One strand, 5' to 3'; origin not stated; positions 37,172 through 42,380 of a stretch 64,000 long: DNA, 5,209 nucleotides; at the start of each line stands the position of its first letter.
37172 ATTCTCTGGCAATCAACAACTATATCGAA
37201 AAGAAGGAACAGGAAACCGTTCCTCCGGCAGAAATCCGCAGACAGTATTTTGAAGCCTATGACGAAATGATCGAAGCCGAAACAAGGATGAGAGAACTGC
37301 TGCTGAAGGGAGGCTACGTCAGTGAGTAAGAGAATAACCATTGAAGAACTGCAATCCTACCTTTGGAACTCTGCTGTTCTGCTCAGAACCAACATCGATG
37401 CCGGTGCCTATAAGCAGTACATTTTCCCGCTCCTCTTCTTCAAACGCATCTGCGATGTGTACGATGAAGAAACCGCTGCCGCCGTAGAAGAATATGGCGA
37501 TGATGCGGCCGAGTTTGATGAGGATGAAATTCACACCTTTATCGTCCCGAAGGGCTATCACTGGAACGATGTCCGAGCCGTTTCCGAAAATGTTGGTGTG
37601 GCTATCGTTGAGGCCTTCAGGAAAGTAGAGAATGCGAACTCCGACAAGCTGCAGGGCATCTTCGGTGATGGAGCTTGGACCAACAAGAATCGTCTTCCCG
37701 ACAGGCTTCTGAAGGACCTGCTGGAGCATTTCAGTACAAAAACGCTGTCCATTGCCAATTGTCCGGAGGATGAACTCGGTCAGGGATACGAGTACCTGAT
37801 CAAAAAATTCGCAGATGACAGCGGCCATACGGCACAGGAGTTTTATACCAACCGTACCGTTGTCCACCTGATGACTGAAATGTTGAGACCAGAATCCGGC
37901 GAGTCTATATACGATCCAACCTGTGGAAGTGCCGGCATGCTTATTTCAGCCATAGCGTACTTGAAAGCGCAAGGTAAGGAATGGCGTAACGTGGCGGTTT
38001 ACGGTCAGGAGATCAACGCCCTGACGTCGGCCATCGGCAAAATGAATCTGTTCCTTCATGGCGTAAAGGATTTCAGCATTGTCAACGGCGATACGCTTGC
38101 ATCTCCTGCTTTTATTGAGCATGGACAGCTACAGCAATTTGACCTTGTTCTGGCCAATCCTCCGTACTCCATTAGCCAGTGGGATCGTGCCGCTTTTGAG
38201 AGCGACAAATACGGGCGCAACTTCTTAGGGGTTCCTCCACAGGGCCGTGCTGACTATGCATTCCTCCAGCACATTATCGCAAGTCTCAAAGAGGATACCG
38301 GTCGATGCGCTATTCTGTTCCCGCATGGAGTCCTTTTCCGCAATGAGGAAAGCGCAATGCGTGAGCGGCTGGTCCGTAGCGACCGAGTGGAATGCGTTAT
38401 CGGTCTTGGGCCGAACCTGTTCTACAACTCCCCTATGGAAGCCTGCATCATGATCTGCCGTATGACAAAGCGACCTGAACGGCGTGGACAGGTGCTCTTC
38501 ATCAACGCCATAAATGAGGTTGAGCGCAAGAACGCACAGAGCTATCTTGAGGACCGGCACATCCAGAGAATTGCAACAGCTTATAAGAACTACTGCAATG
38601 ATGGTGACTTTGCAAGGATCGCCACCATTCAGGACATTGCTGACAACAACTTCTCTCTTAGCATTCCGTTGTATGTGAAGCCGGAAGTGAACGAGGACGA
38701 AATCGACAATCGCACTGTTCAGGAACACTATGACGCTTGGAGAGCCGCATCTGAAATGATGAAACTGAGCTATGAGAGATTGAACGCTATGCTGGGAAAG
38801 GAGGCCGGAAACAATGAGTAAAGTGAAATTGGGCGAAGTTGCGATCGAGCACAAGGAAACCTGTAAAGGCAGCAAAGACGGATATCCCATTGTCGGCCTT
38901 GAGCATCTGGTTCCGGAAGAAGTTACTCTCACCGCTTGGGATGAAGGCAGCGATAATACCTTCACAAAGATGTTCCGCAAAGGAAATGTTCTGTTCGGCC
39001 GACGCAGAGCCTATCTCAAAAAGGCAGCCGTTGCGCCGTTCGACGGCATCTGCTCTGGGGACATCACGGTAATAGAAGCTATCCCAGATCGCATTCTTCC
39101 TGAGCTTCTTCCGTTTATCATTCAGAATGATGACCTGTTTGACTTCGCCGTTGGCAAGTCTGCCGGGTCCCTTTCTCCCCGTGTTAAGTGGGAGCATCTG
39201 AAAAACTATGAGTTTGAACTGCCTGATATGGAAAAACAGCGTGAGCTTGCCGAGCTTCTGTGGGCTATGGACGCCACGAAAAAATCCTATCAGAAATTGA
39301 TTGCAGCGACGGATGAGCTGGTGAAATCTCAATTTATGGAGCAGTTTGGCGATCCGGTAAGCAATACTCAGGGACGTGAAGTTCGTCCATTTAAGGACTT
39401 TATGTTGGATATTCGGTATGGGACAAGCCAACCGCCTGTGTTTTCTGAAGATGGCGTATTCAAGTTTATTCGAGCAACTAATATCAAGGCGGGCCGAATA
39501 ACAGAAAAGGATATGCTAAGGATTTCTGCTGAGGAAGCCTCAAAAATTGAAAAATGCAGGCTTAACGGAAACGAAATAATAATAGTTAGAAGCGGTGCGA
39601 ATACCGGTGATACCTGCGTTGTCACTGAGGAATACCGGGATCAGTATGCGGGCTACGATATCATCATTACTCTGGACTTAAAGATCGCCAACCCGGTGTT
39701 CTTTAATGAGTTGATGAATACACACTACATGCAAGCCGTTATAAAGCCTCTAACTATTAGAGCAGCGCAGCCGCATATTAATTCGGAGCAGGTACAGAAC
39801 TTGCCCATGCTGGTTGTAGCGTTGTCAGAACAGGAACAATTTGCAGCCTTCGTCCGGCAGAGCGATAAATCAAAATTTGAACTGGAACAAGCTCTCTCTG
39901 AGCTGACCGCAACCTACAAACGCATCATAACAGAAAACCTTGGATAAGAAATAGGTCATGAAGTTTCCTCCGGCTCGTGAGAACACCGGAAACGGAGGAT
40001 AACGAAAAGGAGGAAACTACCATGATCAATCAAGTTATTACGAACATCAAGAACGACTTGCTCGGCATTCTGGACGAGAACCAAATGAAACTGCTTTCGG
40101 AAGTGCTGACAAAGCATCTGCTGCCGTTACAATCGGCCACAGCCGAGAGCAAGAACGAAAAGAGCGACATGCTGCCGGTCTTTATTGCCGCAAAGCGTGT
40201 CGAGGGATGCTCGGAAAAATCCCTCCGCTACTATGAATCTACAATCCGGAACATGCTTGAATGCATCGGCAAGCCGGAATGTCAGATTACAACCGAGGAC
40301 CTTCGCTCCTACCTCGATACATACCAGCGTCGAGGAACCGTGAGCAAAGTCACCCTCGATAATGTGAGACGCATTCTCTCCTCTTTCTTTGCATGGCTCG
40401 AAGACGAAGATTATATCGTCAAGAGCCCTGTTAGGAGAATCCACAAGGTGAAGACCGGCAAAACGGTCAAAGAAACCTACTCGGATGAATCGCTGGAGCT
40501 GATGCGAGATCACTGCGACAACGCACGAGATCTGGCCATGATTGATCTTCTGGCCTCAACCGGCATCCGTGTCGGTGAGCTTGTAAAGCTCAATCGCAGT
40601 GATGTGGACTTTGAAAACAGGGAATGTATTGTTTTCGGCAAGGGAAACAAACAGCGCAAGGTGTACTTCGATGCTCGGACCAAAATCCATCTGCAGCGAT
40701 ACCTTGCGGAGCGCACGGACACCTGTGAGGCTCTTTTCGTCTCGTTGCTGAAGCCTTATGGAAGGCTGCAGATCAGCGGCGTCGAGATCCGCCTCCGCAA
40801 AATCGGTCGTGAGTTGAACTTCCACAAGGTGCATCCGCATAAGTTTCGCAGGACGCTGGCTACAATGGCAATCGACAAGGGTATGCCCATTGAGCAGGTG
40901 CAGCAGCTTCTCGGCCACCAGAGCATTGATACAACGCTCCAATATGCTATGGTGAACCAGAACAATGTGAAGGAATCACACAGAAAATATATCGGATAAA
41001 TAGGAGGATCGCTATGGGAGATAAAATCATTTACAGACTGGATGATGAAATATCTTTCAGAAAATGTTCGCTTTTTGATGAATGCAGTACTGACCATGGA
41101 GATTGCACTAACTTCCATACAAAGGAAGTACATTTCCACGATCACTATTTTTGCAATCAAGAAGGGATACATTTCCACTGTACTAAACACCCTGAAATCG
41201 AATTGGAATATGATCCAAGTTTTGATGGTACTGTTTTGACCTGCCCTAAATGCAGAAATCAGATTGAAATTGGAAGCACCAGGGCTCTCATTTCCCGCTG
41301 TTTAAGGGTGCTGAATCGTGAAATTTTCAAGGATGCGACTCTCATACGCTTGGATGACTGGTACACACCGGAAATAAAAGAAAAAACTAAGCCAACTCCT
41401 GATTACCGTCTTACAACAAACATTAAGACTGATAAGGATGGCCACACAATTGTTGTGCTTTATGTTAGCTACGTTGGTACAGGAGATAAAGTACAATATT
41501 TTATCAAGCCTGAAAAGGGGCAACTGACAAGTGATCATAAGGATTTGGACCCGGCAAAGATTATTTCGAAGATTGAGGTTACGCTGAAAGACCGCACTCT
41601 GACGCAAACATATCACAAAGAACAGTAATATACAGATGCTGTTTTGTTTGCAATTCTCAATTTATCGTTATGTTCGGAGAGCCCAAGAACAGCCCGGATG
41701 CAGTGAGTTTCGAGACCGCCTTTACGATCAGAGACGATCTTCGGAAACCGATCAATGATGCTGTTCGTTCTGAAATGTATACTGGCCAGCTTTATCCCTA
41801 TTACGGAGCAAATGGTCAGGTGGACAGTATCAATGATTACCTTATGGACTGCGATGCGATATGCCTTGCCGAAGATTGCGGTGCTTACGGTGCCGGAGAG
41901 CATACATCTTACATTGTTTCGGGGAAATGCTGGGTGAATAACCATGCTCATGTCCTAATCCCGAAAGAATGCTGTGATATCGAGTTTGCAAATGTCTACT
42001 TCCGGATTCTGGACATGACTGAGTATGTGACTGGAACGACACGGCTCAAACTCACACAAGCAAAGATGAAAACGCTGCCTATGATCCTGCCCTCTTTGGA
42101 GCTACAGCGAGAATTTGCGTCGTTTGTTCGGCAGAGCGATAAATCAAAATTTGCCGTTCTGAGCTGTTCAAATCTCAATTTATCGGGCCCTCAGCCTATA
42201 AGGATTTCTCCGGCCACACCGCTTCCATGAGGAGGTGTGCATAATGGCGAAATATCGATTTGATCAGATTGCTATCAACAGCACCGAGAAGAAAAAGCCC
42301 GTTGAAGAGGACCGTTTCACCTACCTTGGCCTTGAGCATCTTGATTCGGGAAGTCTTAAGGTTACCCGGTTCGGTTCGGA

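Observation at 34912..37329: ADP-ribosylglycohydrolase domain fused in-frame to a Type I R-M methyltransferase subunit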

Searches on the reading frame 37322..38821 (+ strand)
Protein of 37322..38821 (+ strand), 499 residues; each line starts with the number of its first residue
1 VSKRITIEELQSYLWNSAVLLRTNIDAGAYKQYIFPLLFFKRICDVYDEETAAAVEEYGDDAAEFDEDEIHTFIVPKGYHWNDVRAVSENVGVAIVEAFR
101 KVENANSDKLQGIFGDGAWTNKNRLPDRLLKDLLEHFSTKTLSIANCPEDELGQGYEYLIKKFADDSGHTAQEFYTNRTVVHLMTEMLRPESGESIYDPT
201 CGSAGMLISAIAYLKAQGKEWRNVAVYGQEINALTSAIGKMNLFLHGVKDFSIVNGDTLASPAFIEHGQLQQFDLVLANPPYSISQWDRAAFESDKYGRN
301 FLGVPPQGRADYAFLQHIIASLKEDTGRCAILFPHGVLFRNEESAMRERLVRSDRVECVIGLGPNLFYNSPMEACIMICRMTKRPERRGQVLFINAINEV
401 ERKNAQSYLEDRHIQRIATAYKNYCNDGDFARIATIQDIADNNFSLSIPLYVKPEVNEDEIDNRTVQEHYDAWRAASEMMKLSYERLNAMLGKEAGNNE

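Call 3: search_protein_families(library=pfam, proteins=[window:37322-38821:+])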
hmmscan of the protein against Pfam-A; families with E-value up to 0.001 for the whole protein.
window:37322-38821:+ (499 aa): 3 families
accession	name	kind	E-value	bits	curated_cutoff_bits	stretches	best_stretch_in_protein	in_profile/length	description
PF02384.22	N6_Mtase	-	2.3e-88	297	20.4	1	149-459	3-310/311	N-6 DNA Methylase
PF12161.14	HsdM_N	-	3.9e-22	79.8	24.5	1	10-137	1-135/135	HsdM N-terminal domain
PF07669.17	Eco57I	-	6.3e-06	26.8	25.3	1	260-360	59-163/171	Eco57I restriction-modification methylase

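Call 4: search_protein_families(library=padloc, proteins=[window:37322-38821:+])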
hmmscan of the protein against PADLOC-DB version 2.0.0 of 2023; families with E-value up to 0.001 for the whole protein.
window:37322-38821:+ (499 aa): 42 families (the best 25 are shown)
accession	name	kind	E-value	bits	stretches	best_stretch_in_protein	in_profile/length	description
PDLC03039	MTase_I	-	5e-217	720.4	1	7-491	4-490/708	Type I methyltransferase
PDLC03038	MTase_I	-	3.3e-211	701.6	1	3-479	2-481/896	Type I methyltransferase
PDLC03031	MTase_I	-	1.4e-111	372.2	1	4-455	2-487/834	Type I methyltransferase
PDLC03022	MTase_I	-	1.2e-91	306.4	1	5-462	1-484/857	Type I methyltransferase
PDLC03027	MTase_I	-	1.1e-90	303.3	1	8-462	6-447/810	Type I methyltransferase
PDLC03028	MTase_I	-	4.6e-80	268.1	1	6-460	725-1198/1236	Type I methyltransferase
PDLC03032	MTase_I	-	1.2e-64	216.9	1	8-462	6-449/1001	Type I methyltransferase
PDLC03019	MTase_I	-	1.3e-58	197.1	1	12-460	10-466/932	Type I methyltransferase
PDLC03029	MTase_I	-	1.2e-57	193.9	1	6-479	5-505/661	Type I methyltransferase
PDLC03035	MTase_I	-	1.9e-52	176.7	1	2-399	2-405/653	Type I methyltransferase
PDLC03021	MTase_I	-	2.2e-52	176.5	1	7-492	7-490/491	Type I methyltransferase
PDLC04134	mad2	-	2.2e-50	169.9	1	4-425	135-488/492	mads_2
PDLC03240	MTase_II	-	2.2e-43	146.8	1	9-455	7-469/511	Type II methyltransferase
PDLC03026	MTase_I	-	6.3e-43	145.6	1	8-425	4-401/487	Type I methyltransferase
PDLC03020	MTase_I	-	2.9e-41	139.9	1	150-369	163-393/410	Type I methyltransferase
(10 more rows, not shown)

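Call 32: search_solved_structures(query=window:37322-38821:+, max_evalue=1e-20)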
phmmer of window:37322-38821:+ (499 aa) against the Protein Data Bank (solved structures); distinct sequences matched with E-value up to 1e-20: 8.
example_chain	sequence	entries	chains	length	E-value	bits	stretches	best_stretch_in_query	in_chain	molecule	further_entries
7vru_B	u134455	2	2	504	6.3e-165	552.6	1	4-488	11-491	Site-specific DNA-methyltransferase (adenine-specific)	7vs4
7vru_A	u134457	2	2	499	1.1e-127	429.8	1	5-485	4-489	Site-specific DNA-methyltransferase (adenine-specific)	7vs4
3lkd_A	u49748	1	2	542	1.3e-62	215.1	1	6-463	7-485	Type I restriction-modification system methyltransferase subunit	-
3khk_A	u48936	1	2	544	4.6e-44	154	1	91-460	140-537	Type I restriction-modification system methylation subunit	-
7bst_D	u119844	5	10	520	9e-40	139.8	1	9-463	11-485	Type I restriction enzyme EcoR124II M protein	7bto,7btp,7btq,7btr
2okc_A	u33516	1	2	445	6.6e-26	94.1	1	74-425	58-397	Type I restriction enzyme StySJI M protein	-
5ybb_A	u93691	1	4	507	9.6e-25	90.2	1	152-368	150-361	Type I restriction-modification system methyltransferase subunit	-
3ufb_A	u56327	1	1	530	2.5e-21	79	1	127-367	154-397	Type I restriction-modification system methyltransferase subunit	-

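Call 37: search_protein_families(library=ncbifam, proteins=[window:37322-38821:+], max_evalue=0.001)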
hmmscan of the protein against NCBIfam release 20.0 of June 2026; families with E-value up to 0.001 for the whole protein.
window:37322-38821:+ (499 aa): 6 families
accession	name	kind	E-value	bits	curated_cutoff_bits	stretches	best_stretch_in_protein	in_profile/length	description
TIGR00497.1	hsdM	equivalog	1.7e-56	192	242.75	1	8-468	3-502/515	type I restriction-modification system subunit M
NF047738.1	antiphage_MADS2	equivalog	2.4e-14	52.6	720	1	146-224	288-363/654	methylation-associated defense system DNA methyltransferase MAD2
NF033452.1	BREX_1_MTaseX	exception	4.2e-08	31.5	500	1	271-433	506-666/1210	BREX-1 system adenine-specific DNA-methyltransferase PglX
TIGR03534.1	RF_mod_PrmC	equivalog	1.2e-07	31.5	199.1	1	179-284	75-167/253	peptide chain release factor N(5)-glutamine methyltransferase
TIGR02987.1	met_A_Alw26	exception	2e-07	30.2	353.5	1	174-288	6-128/523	Alw26I/Eco31I/Esp3I family type II restriction adenine-specific DNA-methyltransferase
NF033455.1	BREX_6_MTaseX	exception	0.00011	19.9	900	0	263-415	545-692/1319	BREX-6 system adenine-specific DNA-methyltransferase PglX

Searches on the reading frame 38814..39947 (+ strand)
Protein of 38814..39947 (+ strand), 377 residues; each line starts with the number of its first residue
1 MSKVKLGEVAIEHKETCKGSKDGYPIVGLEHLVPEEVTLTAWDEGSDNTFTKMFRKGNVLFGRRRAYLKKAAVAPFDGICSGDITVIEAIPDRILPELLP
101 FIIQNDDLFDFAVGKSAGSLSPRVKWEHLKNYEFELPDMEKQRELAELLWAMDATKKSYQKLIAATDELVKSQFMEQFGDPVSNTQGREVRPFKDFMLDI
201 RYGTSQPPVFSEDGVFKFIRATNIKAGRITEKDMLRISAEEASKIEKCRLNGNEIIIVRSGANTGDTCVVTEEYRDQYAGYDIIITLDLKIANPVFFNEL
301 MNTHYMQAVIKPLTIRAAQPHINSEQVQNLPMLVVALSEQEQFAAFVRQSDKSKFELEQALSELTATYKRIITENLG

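Call 3: search_protein_families(library=pfam, proteins=[window:38814-39947:+])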
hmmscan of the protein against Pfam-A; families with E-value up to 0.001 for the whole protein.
window:38814-39947:+ (377 aa): 1 family
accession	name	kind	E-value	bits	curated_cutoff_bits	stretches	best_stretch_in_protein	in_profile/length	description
PF01420.25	Methylase_S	-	4.3e-17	63.3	22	2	210-362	26-163/168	Type I restriction modification DNA specificity domain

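Call 4: search_protein_families(library=padloc, proteins=[window:38814-39947:+])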
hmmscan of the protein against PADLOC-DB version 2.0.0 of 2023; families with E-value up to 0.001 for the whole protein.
window:38814-39947:+ (377 aa): 85 families (the best 25 are shown)
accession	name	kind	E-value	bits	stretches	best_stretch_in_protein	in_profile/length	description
PDLC03100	Specificity_I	-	2.4e-82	275.5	1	3-374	12-386/392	Type I specificity subunit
PDLC03065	Specificity_I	-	1.1e-52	177.7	1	3-206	15-215/363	Type I specificity subunit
PDLC03038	MTase_I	-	3.2e-52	175.5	1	10-345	527-863/896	Type I methyltransferase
PDLC03103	Specificity_I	-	2.1e-45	154.1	1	26-373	36-386/392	Type I specificity subunit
PDLC03069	Specificity_I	-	6e-44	148.7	1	1-367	1-374/387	Type I specificity subunit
PDLC03084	Specificity_I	-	2.7e-40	136.9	1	13-365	18-375/392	Type I specificity subunit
PDLC03107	Specificity_I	-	6.8e-39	132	1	3-364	5-376/392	Type I specificity subunit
PDLC03117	Specificity_I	-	1.8e-30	104.3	1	41-369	44-375/518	Type I specificity subunit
PDLC03168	Specificity_I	-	9.5e-27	92.5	2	193-352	10-167/459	Type I specificity subunit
PDLC03153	Specificity_I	-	1.8e-26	91.5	1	76-355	98-384/417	Type I specificity subunit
PDLC03086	Specificity_I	-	2.4e-26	90.7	2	210-348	33-171/458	Type I specificity subunit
PDLC03119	Specificity_I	-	2e-24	84.2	2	41-196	53-206/393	Type I specificity subunit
PDLC03105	Specificity_I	-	5.9e-23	80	2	202-360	255-411/448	Type I specificity subunit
PDLC03129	Specificity_I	-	1.9e-22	77.6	1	73-369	81-385/431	Type I specificity subunit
PDLC03194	Specificity_I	-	2.4e-21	74.2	1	52-165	258-370/391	Type I specificity subunit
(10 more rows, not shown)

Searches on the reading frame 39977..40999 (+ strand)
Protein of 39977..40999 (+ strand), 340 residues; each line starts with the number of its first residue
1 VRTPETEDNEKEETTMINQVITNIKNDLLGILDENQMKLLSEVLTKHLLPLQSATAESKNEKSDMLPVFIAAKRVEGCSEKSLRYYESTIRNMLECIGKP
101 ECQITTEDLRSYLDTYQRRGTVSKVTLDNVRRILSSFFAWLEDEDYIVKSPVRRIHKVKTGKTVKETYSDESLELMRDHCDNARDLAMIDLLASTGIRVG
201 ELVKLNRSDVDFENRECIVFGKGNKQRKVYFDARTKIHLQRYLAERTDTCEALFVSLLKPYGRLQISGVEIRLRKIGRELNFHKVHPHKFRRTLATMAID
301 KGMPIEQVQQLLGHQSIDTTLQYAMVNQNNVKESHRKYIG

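Call 3: search_protein_families(library=pfam, proteins=[window:39977-40999:+])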
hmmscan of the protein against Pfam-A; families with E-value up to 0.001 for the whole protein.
window:39977-40999:+ (340 aa): 3 families
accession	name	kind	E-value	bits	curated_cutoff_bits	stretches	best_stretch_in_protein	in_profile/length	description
PF00589.27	Phage_integrase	-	2.4e-32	112.5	27.1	1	174-328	13-170/172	Phage integrase family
PF13495.12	Phage_int_SAM_4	-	1.3e-13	51.6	27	1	69-146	5-83/85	Phage integrase, N-terminal SAM-like domain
PF02899.23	Phage_int_SAM_1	-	2.6e-07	31.3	22.3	1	76-144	12-82/83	Phage integrase, N-terminal SAM-like domain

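Call 4: search_protein_families(library=padloc, proteins=[window:39977-40999:+])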
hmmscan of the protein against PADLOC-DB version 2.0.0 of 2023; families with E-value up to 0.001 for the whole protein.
window:39977-40999:+ (340 aa): 0 families

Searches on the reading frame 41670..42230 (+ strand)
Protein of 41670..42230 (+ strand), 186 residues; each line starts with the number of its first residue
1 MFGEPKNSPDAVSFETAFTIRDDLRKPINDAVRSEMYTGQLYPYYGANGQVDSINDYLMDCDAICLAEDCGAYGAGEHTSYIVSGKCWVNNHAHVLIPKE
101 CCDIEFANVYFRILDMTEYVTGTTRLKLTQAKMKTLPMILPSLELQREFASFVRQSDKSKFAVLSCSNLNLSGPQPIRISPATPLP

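Call 3: search_protein_families(library=pfam, proteins=[window:41670-42230:+])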
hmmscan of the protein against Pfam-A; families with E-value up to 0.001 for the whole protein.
window:41670-42230:+ (186 aa): 1 family
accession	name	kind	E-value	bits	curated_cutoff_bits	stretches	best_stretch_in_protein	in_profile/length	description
PF01420.25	Methylase_S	-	4.8e-13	50.1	22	1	41-158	31-154/168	Type I restriction modification DNA specificity domain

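Call 4: search_protein_families(library=padloc, proteins=[window:41670-42230:+])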
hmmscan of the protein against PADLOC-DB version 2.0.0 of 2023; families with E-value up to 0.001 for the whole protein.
window:41670-42230:+ (186 aa): 26 families (the best 25 are shown)
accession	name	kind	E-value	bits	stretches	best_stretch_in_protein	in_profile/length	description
PDLC03188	Specificity_I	-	1.1e-18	65.4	1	24-148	278-399/458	Type I specificity subunit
PDLC03082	Specificity_I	-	1.6e-17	61.9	1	3-153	184-333/368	Type I specificity subunit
PDLC03099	Specificity_I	-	7.8e-13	46.3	1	22-157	18-144/405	Type I specificity subunit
PDLC03196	Specificity_I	-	1.5e-11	41.2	1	22-148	110-250/792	Type I specificity subunit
PDLC03165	Specificity_I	-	5.4e-11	40.6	1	20-158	250-386/411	Type I specificity subunit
PDLC03073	Specificity_I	-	6.7e-10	36.7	1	33-158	273-396/437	Type I specificity subunit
PDLC03084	Specificity_I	-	1.1e-08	32.8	1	115-162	319-366/392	Type I specificity subunit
PDLC03144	Specificity_I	-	9.8e-08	29.9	1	33-150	218-345/388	Type I specificity subunit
PDLC03079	Specificity_I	-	1e-06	26.2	1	47-151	72-178/470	Type I specificity subunit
PDLC03154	Specificity_I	-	2.3e-06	25.4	1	79-152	81-159/406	Type I specificity subunit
PDLC03138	Specificity_I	-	2.3e-06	24.9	1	40-156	132-247/485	Type I specificity subunit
PDLC03089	Specificity_I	-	2.4e-06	25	1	41-155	283-402/446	Type I specificity subunit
PDLC03090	Specificity_I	-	4.7e-06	24.1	1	80-153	103-179/434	Type I specificity subunit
PDLC03093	Specificity_I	-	5.7e-06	23.6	1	41-154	42-150/374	Type I specificity subunit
PDLC03064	Specificity_I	-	3.2e-05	21.4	1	35-158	260-384/409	Type I specificity subunit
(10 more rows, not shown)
